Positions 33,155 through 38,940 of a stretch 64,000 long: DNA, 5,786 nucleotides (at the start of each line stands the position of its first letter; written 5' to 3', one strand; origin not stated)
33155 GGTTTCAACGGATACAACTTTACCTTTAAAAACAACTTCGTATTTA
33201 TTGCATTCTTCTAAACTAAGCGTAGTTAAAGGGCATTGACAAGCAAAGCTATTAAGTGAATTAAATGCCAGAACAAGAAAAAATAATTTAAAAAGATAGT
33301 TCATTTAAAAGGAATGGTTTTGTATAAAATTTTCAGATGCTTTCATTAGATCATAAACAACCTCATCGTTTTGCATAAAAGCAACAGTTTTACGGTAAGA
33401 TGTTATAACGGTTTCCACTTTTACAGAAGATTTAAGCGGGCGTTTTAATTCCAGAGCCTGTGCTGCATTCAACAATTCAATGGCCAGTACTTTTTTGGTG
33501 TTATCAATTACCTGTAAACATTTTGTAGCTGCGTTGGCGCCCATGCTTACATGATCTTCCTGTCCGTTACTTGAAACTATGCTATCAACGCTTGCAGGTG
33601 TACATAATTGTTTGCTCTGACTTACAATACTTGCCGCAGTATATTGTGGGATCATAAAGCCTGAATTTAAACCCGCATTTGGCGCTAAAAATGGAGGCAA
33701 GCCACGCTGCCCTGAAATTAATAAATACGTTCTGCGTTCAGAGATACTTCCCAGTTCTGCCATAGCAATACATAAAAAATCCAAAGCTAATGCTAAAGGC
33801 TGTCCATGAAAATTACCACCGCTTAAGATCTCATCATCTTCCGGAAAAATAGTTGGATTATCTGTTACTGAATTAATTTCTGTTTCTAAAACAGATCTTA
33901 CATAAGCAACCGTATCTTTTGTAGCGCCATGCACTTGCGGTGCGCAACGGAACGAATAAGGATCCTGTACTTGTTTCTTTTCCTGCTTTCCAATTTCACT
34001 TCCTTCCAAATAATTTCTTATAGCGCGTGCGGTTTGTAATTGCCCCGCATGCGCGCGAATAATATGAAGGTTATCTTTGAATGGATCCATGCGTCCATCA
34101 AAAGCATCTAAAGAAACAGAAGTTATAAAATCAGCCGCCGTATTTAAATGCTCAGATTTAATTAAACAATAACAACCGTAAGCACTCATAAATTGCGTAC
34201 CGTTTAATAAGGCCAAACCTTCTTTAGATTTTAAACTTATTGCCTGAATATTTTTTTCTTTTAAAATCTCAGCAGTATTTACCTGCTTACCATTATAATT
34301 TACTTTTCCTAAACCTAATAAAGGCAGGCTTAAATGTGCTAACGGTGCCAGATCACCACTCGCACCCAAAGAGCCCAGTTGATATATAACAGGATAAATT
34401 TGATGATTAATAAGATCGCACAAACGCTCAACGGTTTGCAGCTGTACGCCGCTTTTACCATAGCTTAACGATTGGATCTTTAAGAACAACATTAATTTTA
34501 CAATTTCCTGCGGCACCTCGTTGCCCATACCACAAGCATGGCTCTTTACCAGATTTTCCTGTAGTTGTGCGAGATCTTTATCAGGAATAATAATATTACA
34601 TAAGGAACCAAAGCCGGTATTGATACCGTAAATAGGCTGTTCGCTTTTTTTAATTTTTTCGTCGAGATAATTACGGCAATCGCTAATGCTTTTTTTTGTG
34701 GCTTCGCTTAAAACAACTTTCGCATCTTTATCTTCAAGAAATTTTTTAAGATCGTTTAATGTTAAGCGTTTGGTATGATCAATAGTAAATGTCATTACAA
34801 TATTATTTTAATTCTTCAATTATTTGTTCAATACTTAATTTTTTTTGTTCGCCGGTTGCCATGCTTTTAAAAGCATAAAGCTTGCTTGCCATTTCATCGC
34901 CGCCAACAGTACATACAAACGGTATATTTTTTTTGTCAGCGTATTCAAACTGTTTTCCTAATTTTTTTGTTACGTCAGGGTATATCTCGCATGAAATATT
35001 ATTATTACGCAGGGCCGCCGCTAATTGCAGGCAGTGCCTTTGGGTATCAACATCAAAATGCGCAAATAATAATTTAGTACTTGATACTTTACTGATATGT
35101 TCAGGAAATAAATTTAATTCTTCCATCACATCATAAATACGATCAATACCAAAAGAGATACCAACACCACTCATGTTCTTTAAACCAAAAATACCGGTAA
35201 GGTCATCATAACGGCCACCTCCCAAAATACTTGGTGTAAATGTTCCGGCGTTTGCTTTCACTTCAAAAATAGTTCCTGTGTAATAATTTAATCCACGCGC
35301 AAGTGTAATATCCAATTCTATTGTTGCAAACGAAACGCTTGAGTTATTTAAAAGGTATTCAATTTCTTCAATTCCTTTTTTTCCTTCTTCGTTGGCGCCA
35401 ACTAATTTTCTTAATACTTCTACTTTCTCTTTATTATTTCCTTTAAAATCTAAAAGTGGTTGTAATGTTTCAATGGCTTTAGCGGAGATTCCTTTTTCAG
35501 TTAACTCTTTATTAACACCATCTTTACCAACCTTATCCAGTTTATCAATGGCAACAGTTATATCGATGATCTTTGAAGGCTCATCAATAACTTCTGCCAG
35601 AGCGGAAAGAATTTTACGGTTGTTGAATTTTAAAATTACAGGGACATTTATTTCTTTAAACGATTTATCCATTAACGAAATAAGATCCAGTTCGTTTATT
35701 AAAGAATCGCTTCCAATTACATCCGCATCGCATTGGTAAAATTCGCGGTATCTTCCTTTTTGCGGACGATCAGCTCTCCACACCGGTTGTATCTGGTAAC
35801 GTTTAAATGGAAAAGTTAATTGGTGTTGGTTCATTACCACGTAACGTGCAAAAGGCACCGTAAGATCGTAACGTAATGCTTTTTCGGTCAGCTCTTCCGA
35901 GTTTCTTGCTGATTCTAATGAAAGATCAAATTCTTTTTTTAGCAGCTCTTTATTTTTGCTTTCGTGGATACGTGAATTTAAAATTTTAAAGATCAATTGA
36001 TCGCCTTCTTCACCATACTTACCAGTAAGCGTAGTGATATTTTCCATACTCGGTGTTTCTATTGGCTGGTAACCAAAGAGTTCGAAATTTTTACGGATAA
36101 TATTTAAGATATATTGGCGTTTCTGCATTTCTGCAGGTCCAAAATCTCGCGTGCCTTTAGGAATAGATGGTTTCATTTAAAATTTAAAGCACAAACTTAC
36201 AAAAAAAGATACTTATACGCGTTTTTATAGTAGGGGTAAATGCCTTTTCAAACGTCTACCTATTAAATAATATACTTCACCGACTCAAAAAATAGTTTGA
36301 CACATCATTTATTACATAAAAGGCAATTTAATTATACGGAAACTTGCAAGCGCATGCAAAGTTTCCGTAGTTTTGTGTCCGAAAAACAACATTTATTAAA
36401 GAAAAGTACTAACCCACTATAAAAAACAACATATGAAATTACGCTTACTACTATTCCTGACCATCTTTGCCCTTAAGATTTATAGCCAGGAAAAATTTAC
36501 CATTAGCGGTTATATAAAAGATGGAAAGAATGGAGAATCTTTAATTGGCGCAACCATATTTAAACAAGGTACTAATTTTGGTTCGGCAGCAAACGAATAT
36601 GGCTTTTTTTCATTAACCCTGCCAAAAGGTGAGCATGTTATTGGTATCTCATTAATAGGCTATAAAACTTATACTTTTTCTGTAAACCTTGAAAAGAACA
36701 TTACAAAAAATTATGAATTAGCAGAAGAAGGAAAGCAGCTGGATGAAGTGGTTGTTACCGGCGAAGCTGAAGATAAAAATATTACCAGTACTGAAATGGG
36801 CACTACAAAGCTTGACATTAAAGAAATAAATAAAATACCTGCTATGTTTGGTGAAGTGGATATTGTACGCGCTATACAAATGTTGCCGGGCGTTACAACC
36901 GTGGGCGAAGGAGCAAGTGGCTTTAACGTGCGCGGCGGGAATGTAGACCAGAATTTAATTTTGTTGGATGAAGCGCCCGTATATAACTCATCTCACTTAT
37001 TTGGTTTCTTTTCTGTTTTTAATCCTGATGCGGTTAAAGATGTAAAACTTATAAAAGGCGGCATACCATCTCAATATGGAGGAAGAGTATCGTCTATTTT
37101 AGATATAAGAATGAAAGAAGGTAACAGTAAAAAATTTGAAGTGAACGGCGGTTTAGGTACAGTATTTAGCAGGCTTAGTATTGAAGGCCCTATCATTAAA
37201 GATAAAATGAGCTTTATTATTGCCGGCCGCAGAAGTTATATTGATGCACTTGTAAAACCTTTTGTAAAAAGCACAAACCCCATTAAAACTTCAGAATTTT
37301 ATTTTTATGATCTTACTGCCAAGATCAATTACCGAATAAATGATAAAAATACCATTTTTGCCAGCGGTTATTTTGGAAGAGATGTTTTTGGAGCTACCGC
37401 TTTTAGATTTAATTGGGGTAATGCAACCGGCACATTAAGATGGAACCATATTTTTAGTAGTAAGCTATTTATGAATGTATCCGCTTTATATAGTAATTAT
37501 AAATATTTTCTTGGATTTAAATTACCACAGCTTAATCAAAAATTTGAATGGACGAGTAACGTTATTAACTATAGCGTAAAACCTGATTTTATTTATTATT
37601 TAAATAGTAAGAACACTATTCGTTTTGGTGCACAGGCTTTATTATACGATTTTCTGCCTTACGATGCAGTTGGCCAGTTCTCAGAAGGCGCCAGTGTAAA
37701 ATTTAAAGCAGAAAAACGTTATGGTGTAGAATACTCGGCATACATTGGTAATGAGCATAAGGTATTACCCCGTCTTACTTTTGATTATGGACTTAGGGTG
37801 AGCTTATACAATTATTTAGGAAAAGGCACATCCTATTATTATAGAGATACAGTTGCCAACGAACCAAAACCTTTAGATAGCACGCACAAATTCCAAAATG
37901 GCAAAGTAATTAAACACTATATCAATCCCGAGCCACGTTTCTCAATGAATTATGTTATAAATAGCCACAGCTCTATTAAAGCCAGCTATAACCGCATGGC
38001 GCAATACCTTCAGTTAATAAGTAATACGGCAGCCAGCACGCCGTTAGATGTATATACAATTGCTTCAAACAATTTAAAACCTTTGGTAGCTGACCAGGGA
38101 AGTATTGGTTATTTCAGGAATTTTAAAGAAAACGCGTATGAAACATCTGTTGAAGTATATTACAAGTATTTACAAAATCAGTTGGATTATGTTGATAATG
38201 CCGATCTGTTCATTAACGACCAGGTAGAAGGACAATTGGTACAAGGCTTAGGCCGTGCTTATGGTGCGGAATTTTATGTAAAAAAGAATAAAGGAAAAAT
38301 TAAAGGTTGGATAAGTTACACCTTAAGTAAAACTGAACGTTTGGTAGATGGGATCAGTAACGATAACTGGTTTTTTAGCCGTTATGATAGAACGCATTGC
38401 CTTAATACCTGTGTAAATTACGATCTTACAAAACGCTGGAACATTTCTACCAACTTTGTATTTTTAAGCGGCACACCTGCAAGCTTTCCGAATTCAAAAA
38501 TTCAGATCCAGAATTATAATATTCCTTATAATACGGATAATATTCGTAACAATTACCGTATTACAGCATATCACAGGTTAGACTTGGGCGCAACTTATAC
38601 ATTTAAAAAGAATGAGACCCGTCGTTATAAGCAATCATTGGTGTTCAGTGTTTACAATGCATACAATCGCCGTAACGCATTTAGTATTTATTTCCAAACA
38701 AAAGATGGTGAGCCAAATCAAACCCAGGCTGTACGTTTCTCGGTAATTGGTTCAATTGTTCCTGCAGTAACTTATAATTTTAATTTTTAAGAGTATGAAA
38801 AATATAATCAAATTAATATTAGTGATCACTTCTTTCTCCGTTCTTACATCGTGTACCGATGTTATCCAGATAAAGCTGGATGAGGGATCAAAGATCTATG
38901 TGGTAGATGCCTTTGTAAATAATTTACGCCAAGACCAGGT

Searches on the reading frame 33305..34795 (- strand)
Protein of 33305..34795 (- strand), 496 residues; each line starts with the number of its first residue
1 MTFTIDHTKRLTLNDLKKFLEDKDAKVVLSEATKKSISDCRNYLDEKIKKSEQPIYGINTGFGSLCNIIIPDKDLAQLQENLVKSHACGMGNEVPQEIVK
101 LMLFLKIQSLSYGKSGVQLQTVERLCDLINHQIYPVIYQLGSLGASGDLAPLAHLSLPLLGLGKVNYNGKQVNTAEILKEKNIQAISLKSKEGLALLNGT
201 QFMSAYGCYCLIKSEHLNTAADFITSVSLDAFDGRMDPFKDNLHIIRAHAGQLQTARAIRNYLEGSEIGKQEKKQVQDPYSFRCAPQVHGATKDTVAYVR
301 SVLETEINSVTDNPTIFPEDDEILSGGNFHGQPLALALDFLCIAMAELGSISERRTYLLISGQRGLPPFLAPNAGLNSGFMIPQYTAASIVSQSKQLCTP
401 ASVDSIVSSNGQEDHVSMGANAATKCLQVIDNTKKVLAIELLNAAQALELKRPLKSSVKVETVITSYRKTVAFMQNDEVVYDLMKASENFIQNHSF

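Call 100: search_protein_families(library=pfam, proteins=[window:33305-34795:-], max_evalue=0.00001)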
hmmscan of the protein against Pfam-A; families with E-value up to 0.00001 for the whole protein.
window:33305-34795:- (496 aa): 1 family
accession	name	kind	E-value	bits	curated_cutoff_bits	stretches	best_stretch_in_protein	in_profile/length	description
PF00221.24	Lyase_aromatic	-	3.1e-188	626.7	27.3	1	11-469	1-466/466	Aromatic amino acid lyase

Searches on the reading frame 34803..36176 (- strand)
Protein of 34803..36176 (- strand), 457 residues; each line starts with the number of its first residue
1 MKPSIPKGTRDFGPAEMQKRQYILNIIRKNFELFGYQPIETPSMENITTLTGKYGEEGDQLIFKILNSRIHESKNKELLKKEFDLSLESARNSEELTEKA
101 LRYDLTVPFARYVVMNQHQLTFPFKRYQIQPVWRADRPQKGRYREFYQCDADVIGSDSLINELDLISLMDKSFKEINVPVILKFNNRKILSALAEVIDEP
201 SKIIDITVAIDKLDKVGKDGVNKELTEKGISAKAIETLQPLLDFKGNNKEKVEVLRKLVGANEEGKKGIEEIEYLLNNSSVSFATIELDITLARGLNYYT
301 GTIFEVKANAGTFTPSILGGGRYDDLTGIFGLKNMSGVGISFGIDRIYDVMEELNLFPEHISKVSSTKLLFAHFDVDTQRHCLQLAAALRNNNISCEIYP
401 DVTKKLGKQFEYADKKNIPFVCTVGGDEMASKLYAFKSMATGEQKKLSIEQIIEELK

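Call 100: search_protein_families(library=pfam, proteins=[window:34803-36176:-], max_evalue=0.00001)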
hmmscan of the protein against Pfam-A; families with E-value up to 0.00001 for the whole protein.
window:34803-36176:- (457 aa): 4 families
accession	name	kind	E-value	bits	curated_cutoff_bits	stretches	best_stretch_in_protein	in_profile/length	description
PF13393.11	tRNA-synt_His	-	2.9e-34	119.2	25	1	100-347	66-308/308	Histidyl-tRNA synthetase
PF03129.25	HGTP_anticodon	-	4.7e-15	56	21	1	379-457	15-92/94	Anticodon binding domain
PF00152.25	tRNA-synt_2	-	3.2e-06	26.9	25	0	126-224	94-170/308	tRNA synthetases class II (D, K and N)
PF00587.30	tRNA-synt_2b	-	4.7e-06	27.2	29.3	1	113-214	28-110/179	tRNA synthetase class II core domain (G, H, P, S and T)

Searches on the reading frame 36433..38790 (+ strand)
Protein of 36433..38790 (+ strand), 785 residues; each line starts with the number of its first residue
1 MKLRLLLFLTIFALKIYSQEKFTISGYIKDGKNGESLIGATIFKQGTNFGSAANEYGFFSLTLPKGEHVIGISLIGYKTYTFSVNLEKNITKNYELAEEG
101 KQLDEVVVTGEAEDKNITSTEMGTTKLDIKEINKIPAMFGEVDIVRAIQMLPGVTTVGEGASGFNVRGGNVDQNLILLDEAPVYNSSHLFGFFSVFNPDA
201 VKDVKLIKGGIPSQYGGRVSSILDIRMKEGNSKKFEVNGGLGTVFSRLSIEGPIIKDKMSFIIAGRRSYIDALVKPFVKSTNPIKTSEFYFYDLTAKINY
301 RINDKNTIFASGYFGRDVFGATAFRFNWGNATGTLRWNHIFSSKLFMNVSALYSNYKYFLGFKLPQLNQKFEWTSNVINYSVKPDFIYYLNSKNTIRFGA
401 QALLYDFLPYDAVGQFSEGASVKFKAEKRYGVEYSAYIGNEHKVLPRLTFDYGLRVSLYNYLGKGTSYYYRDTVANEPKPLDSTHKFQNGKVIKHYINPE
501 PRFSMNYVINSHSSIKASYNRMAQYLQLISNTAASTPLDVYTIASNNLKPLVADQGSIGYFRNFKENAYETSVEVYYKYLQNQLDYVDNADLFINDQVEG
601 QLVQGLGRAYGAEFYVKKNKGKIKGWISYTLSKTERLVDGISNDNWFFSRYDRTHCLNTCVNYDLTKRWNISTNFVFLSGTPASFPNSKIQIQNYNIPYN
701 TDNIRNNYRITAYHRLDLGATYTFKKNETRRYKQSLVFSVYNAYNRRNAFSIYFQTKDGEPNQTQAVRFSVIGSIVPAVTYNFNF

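Call 100: search_protein_families(library=pfam, proteins=[window:36433-38790:+], max_evalue=0.00001)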
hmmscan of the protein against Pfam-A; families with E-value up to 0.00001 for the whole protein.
window:36433-38790:+ (785 aa): 3 families
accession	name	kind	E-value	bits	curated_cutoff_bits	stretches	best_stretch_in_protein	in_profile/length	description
PF13715.12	CarbopepD_reg_2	-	1e-19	70.8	32.2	1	24-108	1-88/88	CarboxypepD_reg-like domain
PF07715.20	Plug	-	2.8e-10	41.1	23.9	1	140-218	21-102/107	TonB-dependent Receptor Plug Domain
PF13620.12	CarboxypepD_reg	-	2e-07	31.7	32.3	1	23-92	1-75/82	Carboxypeptidase regulatory-like domain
